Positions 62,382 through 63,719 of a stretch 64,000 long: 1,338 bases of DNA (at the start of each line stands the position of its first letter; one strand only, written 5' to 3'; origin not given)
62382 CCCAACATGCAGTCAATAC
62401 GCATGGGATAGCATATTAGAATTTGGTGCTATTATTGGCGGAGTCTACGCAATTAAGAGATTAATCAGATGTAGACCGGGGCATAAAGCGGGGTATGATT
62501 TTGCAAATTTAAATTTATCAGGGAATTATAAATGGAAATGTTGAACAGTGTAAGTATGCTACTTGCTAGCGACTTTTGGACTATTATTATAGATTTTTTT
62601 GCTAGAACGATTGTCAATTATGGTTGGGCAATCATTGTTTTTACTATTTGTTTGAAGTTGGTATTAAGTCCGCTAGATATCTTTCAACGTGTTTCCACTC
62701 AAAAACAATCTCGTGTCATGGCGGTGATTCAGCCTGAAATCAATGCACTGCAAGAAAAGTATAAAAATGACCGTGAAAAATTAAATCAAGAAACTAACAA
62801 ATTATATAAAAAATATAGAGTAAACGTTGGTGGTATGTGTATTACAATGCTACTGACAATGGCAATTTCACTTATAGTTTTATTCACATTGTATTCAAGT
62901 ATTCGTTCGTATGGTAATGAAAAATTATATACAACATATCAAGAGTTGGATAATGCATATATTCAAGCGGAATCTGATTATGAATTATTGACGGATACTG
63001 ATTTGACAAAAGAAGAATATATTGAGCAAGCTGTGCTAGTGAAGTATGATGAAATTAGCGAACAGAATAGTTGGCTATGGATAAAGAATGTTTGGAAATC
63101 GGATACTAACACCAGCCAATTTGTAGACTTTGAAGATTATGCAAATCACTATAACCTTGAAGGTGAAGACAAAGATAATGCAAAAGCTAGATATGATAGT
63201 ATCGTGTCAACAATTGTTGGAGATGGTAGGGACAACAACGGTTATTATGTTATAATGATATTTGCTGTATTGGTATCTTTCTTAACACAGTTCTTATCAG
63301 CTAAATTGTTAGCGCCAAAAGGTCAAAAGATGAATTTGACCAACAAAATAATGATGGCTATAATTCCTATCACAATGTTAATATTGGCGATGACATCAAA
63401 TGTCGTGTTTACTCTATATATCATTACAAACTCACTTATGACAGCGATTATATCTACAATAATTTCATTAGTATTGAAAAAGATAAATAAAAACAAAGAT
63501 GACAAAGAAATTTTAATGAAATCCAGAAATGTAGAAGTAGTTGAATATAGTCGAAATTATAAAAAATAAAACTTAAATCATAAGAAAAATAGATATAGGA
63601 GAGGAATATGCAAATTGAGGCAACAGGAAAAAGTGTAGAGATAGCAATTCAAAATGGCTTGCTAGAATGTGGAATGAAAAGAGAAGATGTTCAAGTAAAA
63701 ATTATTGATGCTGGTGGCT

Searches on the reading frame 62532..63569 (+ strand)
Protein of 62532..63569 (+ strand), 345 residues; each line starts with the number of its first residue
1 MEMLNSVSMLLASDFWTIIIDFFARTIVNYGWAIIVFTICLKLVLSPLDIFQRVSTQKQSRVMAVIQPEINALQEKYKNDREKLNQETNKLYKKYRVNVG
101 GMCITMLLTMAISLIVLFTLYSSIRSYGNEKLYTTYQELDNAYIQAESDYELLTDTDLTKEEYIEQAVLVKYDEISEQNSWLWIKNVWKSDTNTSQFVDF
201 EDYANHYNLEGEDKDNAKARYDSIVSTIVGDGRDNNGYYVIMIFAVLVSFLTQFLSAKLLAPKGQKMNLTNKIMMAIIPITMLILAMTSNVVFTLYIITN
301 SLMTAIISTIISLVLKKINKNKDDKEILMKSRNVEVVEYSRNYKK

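Call 56: find_encoding_contigs(protein=window:62532-63569:+, flank=10000, max_places=2)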
Protein window:62532-63569:+ (345 aa): 23 contigs read that carry it; 2 places shown.
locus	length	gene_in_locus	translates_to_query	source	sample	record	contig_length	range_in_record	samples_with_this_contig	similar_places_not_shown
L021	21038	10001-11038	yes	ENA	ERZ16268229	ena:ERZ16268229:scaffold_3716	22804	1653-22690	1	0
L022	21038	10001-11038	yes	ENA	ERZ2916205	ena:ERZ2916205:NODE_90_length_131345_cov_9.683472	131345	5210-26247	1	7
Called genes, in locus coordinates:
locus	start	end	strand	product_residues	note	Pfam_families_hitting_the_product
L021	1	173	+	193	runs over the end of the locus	PF03167:UDG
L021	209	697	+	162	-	-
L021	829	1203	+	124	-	PF06397:Desulfoferrod_N, PF01880:Desulfoferrodox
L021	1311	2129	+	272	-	PF03372:Exo_endo_phos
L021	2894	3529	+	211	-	PF00302:CAT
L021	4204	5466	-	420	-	PF04616:Glyco_hydro_43, PF16369:GH43_C (weak)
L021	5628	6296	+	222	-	PF01966:HD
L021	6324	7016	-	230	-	PF04402:SIMPL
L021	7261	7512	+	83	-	PF21645:FakA-like_M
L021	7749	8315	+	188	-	PF13328:HD_4, PF01966:HD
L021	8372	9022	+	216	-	PF04402:SIMPL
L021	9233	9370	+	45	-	PF00468:Ribosomal_L34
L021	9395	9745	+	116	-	PF00825:Ribonuclease_P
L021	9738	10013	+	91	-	PF01809:YidD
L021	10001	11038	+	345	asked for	PF02096:60KD_IMP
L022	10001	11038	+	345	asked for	PF02096:60KD_IMP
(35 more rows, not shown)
